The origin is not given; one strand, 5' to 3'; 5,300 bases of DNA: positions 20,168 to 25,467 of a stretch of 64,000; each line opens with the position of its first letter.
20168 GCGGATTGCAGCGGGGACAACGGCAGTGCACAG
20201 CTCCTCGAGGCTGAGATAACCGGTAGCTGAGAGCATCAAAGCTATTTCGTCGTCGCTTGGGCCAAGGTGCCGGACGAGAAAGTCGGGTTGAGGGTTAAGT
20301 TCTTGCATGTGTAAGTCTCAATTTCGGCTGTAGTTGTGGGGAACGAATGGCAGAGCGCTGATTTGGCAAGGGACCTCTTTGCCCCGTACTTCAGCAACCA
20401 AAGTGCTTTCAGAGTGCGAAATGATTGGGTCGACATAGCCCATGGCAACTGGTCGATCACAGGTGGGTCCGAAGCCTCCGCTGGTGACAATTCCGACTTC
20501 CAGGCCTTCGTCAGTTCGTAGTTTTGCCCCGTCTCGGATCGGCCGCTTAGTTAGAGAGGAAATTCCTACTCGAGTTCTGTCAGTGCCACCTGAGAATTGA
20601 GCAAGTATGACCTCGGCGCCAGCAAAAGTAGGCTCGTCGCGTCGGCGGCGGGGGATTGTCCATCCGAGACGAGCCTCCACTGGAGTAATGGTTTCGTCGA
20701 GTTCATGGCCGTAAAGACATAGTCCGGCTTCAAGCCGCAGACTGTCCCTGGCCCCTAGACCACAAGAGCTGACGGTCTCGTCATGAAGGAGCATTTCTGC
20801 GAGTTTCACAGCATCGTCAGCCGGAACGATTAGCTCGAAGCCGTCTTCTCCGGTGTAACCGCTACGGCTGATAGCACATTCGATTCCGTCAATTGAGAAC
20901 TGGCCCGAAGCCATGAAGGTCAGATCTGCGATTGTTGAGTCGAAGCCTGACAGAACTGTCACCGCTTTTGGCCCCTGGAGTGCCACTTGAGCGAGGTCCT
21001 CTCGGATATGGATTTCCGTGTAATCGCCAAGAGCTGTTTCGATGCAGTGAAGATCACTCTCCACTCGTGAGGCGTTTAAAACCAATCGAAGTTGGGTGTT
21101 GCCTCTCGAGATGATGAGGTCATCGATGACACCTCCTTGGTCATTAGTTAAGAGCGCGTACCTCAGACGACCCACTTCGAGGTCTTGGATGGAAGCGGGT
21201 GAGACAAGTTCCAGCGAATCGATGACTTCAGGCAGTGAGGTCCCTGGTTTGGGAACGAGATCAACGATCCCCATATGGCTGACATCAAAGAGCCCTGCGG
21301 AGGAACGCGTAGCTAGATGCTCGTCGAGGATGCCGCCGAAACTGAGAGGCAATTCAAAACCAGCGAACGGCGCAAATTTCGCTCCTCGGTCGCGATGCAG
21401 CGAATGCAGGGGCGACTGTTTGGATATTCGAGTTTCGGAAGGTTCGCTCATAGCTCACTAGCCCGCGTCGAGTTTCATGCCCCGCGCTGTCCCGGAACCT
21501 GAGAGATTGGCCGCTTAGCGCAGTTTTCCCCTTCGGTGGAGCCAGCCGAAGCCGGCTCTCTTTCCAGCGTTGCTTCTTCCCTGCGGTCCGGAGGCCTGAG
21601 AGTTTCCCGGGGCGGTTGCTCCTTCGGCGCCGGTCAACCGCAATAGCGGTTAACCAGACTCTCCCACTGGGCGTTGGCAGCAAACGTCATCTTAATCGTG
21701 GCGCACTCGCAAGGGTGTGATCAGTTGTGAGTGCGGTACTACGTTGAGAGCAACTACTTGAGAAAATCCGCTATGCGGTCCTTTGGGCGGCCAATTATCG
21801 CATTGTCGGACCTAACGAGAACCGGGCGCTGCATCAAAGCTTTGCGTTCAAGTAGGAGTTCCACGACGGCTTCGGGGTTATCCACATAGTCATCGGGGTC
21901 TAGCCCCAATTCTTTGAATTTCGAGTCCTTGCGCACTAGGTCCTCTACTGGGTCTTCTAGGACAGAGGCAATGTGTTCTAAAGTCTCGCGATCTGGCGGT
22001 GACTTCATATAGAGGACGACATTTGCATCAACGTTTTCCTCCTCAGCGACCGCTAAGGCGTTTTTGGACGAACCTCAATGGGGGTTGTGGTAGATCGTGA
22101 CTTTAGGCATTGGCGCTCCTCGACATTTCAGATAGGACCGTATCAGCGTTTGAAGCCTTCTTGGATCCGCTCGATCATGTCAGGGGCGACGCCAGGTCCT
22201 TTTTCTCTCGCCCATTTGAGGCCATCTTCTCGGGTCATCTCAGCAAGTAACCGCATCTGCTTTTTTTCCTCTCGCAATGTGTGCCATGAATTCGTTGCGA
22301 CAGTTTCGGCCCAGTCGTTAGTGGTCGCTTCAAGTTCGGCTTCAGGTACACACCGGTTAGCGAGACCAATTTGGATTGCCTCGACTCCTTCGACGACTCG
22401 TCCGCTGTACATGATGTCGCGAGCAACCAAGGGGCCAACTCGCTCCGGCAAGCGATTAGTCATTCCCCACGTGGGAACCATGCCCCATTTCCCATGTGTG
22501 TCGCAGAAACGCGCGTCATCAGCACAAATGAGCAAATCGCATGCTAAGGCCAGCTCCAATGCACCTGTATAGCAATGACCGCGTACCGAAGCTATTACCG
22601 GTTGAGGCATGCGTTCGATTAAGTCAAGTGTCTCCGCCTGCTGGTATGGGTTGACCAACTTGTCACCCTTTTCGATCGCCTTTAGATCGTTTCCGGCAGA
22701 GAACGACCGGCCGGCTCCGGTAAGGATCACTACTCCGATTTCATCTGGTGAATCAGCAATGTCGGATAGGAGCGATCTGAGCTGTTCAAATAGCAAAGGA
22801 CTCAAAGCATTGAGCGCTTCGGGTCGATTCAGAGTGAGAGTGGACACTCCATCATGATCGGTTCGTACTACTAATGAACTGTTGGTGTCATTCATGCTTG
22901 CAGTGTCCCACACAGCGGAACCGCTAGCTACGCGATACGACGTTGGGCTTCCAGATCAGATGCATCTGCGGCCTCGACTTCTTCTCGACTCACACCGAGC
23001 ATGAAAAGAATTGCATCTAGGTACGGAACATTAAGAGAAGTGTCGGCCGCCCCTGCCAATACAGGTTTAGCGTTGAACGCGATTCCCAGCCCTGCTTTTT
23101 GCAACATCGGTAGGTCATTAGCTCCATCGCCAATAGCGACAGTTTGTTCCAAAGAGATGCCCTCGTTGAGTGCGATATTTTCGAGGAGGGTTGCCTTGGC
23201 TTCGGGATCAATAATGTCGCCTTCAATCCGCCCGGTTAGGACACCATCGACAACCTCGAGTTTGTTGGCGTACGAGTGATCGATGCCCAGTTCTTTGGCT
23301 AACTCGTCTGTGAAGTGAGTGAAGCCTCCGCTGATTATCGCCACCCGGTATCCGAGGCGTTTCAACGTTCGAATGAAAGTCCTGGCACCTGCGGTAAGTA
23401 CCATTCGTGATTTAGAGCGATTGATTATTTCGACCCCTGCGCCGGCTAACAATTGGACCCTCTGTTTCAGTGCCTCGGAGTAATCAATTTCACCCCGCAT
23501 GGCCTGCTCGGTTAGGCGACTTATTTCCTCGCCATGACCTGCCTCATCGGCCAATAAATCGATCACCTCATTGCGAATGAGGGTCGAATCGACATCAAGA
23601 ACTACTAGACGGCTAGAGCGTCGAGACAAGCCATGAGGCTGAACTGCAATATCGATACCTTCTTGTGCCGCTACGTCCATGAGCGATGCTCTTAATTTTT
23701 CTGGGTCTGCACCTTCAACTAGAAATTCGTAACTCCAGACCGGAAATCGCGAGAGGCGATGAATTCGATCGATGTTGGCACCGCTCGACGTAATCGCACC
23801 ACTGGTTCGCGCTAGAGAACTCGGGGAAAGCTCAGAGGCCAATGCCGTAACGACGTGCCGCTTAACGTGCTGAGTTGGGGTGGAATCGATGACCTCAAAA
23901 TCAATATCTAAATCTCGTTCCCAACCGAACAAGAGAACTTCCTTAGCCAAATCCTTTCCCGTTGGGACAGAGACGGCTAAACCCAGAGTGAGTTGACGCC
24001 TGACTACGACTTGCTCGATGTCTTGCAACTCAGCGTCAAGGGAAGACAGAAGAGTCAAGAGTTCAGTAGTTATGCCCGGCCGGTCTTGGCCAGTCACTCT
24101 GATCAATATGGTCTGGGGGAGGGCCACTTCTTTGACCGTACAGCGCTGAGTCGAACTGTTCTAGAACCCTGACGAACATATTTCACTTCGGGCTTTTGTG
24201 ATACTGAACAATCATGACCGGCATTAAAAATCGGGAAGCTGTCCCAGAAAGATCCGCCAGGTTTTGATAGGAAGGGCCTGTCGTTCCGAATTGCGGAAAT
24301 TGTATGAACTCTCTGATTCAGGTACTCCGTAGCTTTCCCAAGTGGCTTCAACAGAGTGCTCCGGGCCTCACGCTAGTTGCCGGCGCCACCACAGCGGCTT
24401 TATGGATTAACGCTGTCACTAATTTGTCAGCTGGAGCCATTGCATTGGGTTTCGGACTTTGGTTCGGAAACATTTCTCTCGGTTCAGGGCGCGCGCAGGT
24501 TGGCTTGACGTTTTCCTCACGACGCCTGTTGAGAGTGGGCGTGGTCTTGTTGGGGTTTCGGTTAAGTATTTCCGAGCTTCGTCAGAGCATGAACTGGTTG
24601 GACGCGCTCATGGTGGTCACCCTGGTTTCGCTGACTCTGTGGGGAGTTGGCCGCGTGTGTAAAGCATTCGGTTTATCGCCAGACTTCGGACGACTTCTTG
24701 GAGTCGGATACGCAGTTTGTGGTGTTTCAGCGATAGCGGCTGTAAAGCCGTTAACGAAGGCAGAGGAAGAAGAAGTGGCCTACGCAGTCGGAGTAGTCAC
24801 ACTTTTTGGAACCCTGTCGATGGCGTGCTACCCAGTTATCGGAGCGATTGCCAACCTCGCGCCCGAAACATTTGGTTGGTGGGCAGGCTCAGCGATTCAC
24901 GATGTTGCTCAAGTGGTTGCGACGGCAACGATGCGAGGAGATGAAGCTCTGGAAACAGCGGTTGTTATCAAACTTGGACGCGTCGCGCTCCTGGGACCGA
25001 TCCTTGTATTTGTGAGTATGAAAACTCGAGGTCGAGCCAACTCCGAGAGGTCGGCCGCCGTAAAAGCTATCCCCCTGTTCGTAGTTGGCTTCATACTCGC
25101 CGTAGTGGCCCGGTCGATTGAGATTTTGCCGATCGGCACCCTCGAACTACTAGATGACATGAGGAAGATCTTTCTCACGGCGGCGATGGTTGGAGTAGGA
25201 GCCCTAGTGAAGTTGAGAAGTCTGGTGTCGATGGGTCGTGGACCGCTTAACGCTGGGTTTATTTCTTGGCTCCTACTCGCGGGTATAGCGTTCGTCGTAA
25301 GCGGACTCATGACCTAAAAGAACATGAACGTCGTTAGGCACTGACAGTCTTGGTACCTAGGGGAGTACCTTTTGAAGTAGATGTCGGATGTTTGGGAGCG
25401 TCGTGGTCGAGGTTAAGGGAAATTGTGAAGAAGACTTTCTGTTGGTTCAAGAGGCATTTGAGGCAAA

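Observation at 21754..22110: ArsC-type arsenate reductase with selenocysteine (UGA) replacing catalytic Cys12, plus a textbook-like SECIS hairpin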

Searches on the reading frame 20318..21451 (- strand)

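Call 20: search_protein_families(library=ncbifam, proteins=[window:20318-21451:-], max_evalue=0.00001)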
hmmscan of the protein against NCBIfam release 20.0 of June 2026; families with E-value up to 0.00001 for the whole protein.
window:20318-21451:- (377 aa): 6 families
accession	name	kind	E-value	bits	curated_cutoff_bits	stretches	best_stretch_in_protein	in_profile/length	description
NF010093.0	PRK13579.1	equivalog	4.9e-137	456.7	459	1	6-376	5-370/371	glycine cleavage system aminomethyltransferase GcvT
NF001567.0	PRK00389.1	subfamily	2.6e-96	322.7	300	1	11-373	4-356/359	glycine cleavage system aminomethyltransferase GcvT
TIGR00528.1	gcvT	equivalog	1.2e-95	320.5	235.85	1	11-371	2-361/362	glycine cleavage system aminomethyltransferase GcvT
NF053776.1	TmaoDeMthMsil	equivalog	3.4e-35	121.8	1100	1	2-370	377-754/763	trimethylamine N-oxide demethylase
TIGR01372.1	soxA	subfamily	3.6e-35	121.1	1164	1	10-370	607-987/996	sarcosine oxidase subunit alpha family protein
NF009133.0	PRK12486.1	equivalog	3.3e-20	72.3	410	1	32-350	35-347/369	dimethylsulfoniopropionate demethylase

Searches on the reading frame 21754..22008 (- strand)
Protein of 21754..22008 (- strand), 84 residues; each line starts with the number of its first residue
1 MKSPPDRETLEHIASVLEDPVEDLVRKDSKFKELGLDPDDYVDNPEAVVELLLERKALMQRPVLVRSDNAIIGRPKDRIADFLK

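Call 14: find_encoding_contigs(protein=window:21754-22008:-, flank=10000, max_places=6)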
Protein window:21754-22008:- (84 aa): 22 contigs read that carry it; 6 places shown.
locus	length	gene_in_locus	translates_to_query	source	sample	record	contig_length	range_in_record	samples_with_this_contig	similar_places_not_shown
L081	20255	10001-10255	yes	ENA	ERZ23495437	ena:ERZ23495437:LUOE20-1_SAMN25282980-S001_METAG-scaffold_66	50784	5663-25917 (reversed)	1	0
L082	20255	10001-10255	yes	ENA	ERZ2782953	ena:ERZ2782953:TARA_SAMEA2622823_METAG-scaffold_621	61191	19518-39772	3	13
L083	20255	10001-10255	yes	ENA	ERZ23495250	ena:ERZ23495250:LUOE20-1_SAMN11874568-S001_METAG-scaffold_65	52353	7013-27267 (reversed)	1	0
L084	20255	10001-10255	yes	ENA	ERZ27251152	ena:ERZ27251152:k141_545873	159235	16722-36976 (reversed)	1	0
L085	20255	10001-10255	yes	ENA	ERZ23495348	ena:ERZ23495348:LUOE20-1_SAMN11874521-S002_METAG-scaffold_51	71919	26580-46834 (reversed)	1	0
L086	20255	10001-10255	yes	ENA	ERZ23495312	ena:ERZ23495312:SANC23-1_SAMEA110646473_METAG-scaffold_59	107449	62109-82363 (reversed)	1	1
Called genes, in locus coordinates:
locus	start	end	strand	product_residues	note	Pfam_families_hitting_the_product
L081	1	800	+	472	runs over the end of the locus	-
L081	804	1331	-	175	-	PF00293:NUDIX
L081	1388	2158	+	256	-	PF00561:Abhydrolase_1, PF12146:Hydrolase_4 (weak), PF12697:Abhydrolase_6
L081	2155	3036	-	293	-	PF00561:Abhydrolase_1, PF12697:Abhydrolase_6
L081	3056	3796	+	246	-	PF22234:Rv2466c-like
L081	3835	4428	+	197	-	PF01243:PNPOx_N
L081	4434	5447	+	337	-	PF00296:Bac_luciferase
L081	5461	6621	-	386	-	PF00144:Beta-lactamase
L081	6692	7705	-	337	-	PF03601:Cons_hypoth698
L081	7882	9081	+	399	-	PF01842:ACT (faint), PF13740:ACT_6, PF21086:ACT_PSP_2, PF00702:Hydrolase, PF06888:Put_Phosphatase (faint), PF12710:HAD, PF08282:Hydrolase_3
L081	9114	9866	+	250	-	PF00378:ECH_1, PF16113:ECH_2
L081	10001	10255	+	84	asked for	PF03960:ArsC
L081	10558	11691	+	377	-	PF01571:GCV_T, PF08669:GCV_T_C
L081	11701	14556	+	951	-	PF02347:GDC-P, PF00266:Aminotran_5 (faint), PF02347:GDC-P, PF21478:GcvP2_C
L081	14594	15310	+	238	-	-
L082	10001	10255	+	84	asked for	PF03960:ArsC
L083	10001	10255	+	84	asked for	PF03960:ArsC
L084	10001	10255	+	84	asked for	PF03960:ArsC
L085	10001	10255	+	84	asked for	PF03960:ArsC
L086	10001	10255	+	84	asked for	PF03960:ArsC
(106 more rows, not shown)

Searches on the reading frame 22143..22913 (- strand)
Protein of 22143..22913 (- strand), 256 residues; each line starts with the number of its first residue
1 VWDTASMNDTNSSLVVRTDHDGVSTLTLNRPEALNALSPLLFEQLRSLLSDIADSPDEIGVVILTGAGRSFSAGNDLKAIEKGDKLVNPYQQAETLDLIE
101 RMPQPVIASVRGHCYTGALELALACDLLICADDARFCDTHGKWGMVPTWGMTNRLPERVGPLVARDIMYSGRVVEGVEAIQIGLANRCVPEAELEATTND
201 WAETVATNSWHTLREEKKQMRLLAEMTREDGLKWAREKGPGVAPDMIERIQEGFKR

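Call 20: search_protein_families(library=ncbifam, proteins=[window:22143-22913:-], max_evalue=0.00001)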
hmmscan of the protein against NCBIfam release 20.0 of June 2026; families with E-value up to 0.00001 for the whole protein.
window:22143-22913:- (256 aa): 70 families (the best 25 are shown)
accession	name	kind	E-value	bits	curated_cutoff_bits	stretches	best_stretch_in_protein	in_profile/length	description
NF004840.0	PRK06190.1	equivalog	7.6e-60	202.7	253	1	12-237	3-230/260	enoyl-CoA hydratase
NF051848.1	EnCoAHydtEchA19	equivalog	8.1e-45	153.4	400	1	20-239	7-231/258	enoyl-CoA hydratase EchA19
NF005802.0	PRK07657.1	equivalog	3.7e-41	141.4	363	1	14-233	5-227/260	enoyl-CoA hydratase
NF004517.0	PRK05862.1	equivalog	2.7e-40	138.5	396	1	16-236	7-227/257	enoyl-CoA hydratase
NF006008.0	PRK08139.1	equivalog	1.6e-38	132.8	313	1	6-236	4-236/266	enoyl-CoA hydratase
NF004781.0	PRK06127.1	subfamily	3.7e-38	131.7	291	1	8-228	6-231/269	enoyl-CoA hydratase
NF007239.0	PRK09674.1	equivalog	3.5e-37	128.3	371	1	12-237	3-228/257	2,3-dehydroadipyl-CoA hydratase PaaF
NF006588.0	PRK09120.1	equivalog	5.8e-37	127.4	276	1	17-232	12-233/276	p-hydroxycinnamoyl CoA hydratase/lyase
NF042430.2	EnCoAhydt_DpgD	equivalog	1.6e-36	126.1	400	1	20-226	4-218/258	enoyl-CoA-hydratase DpgD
NF005803.0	PRK07658.1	equivalog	2.7e-36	125.3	313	1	19-226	8-217/257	enoyl-CoA hydratase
NF004857.0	PRK06210.1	equivalog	4.9e-36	124.5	341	1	10-224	6-233/275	enoyl-CoA hydratase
NF006140.0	PRK08290.1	subfamily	5.1e-36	124.4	280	2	101-219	120-236/292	enoyl-CoA hydratase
NF006007.0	PRK08138.1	subfamily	1.1e-35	123.3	355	1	7-231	2-226/261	enoyl-CoA hydratase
NF004475.0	PRK05809.1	subfamily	1.5e-35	122.9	394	1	18-217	9-211/260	short-chain-enoyl-CoA hydratase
NF004634.0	PRK05980.1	equivalog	3.4e-35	121.7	375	1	13-210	3-207/263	crotonase/enoyl-CoA hydratase family protein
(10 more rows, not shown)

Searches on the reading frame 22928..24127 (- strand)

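Call 20: search_protein_families(library=ncbifam, proteins=[window:22928-24127:-], max_evalue=0.00001)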
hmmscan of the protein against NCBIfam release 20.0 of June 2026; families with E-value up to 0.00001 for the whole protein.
window:22928-24127:- (399 aa): 21 families
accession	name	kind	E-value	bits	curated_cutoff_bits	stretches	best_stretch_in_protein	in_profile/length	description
TIGR00338.1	serB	equivalog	3.8e-73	245.7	144.15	1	160-376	2-218/219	phosphoserine phosphatase SerB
NF008350.0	PRK11133.1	equivalog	2.8e-69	233.8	413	1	144-381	82-319/324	phosphoserine phosphatase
TIGR01488.1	HAD-SF-IB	subfamily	1.1e-34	119.9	45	1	174-345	1-177/177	HAD-IB family phosphatase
TIGR01490.1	HAD-SF-IB-hyp1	subfamily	2.7e-22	80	98.3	1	226-349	63-194/202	HAD-IB family hydrolase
TIGR01491.1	HAD-SF-IB-PSPlk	hypoth_equivalog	1.4e-20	73.8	151.9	1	170-354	2-191/201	phosphoserine phosphatase-like hydrolase, archaeal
NF010109.0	PRK13582.1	equivalog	5.9e-16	58.8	133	1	175-354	4-172/205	bifunctional phosphoserine phosphatase/homoserine phosphotransferase ThrH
NF052360.1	HolPasePseu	equivalog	1e-11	45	280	1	241-362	86-208/218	histidinol-phosphatase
NF002245.0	PRK01158.1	equivalog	2.2e-11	43.5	198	1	310-369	157-217/233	phosphoglycolate phosphatase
TIGR00099.1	Cof-subfamily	subfamily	1.3e-10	41.3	137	1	311-354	189-233/256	Cof-type HAD-IIB family hydrolase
TIGR01494.1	ATPase_P-type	subfamily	4.2e-10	38.6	62.3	1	308-355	371-414/478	HAD-IC family P-type ATPase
TIGR01525.1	ATPase-IB_hvy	subfamily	1e-09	37.9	346.25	1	243-384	387-510/560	heavy metal translocating P-type ATPase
TIGR01487.1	Pglycolate_arch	equivalog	2.1e-09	37.6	122.75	0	311-362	148-200/215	phosphoglycolate phosphatase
TIGR01511.1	ATPase-IB1_Cu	subfamily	1.1e-08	34.4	397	0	324-384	426-486/542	copper-translocating P-type ATPase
TIGR02137.1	HSK-PSP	equivalog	1.2e-08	34.6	223.4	1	175-354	4-172/203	bifunctional phosphoserine phosphatase/homoserine phosphotransferase ThrH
TIGR01489.1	DKMTPPase-SF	subfamily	1.6e-07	31.6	81.55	1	174-292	3-125/188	MtnX-like HAD-IB family phosphatase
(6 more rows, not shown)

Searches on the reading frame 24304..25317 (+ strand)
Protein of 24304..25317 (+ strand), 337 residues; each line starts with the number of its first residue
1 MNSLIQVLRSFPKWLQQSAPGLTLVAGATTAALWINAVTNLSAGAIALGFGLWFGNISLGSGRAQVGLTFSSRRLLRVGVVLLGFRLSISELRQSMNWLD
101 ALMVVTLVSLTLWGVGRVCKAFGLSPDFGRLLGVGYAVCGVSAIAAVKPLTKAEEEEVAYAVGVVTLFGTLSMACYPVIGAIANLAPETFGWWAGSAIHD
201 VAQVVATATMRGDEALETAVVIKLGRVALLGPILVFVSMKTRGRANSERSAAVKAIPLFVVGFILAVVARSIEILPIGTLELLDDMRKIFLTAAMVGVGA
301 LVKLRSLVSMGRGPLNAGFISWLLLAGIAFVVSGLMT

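Call 20: search_protein_families(library=ncbifam, proteins=[window:24304-25317:+], max_evalue=0.00001)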
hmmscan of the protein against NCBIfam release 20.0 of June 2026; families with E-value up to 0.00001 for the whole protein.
window:24304-25317:+ (337 aa): 1 family
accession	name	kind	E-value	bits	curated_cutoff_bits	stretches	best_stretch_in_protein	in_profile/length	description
TIGR00698.1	TIGR00698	subfamily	5.5e-49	167.2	232.6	1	24-332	15-327/335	YeiH family putative sulfate export transporter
